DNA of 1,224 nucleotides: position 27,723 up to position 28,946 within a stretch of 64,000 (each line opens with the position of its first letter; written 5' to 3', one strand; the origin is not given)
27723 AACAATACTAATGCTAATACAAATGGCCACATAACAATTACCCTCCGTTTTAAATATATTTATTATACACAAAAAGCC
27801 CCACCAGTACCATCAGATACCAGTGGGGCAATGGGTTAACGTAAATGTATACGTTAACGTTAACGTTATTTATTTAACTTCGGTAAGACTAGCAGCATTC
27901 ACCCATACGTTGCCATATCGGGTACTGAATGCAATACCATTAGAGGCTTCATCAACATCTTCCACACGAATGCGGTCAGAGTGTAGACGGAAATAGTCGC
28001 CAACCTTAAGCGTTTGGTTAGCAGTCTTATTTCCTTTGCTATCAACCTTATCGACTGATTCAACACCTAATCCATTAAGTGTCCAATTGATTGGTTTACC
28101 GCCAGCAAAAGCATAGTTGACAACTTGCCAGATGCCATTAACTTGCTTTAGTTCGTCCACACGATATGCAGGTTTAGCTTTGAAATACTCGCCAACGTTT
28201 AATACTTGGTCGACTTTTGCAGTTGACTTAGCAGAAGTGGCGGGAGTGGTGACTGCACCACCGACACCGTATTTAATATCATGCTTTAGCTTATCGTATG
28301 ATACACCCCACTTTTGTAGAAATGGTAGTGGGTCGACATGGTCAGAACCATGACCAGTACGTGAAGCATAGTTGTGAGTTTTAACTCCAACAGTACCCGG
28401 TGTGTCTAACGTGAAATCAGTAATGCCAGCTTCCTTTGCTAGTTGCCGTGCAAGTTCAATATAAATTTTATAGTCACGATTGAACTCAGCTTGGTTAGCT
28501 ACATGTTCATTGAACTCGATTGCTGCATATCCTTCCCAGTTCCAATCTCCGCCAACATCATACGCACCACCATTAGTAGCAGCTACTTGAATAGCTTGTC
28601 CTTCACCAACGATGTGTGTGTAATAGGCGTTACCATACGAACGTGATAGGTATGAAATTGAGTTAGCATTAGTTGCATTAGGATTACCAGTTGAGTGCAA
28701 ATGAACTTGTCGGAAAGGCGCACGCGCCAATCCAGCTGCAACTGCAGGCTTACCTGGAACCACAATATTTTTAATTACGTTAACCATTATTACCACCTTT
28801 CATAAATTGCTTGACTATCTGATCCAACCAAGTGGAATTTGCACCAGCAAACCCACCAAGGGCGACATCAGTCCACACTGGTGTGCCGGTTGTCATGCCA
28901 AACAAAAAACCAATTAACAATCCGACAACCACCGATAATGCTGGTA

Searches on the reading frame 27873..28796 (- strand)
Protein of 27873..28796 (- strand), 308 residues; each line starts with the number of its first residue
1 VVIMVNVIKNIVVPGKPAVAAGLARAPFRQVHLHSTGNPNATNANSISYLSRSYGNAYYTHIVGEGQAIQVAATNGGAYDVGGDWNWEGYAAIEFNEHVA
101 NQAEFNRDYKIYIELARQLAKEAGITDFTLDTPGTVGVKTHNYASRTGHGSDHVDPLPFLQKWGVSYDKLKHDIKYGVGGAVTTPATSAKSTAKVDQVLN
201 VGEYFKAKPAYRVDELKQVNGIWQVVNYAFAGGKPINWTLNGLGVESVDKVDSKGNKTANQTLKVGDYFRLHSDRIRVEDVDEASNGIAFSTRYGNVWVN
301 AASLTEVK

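Call 13: search_protein_families(library=pfam, proteins=[window:27873-28796:-], max_evalue=0.1)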
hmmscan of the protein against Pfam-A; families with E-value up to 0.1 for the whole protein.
window:27873-28796:- (308 aa): 2 families
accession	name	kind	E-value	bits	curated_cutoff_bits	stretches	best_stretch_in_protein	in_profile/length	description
PF16775.10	ZoocinA_TRD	-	2.1e-21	76.5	27.4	1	210-292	3-85/106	Target recognition domain of lytic exoenzyme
PF01510.30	Amidase_2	-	8.9e-06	26.5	26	1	27-156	4-129/131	N-acetylmuramoyl-L-alanine amidase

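Call 14: search_protein_families(library=phrogs, proteins=[window:27873-28796:-], max_evalue=0.1)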
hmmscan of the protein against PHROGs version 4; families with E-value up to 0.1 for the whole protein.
window:27873-28796:- (308 aa): 10 families
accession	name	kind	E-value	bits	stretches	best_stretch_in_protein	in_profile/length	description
phrog_8164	-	lysis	1.8e-107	360.4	1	4-308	2-320/320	endolysin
phrog_1110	-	lysis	4.3e-68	230.9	1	4-227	1-215/301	endolysin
phrog_3393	-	lysis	2e-32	114.3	1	9-218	7-218/342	endolysin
phrog_2338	-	lysis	4.8e-22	79.8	1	9-191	9-192/346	endolysin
phrog_833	-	lysis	5.2e-17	63.5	1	16-194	18-197/294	endolysin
phrog_5182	-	lysis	8.2e-17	62.8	1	16-194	23-207/321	endolysin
phrog_998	-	lysis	2.1e-10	41.7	1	190-302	149-236/246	endolysin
phrog_9611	-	lysis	0.00011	22.9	1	29-226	24-215/246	endolysin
phrog_6707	-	lysis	0.026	14.4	0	60-116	153-206/311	endolysin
phrog_27300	-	unknown function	0.085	13.7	0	66-102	14-50/64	-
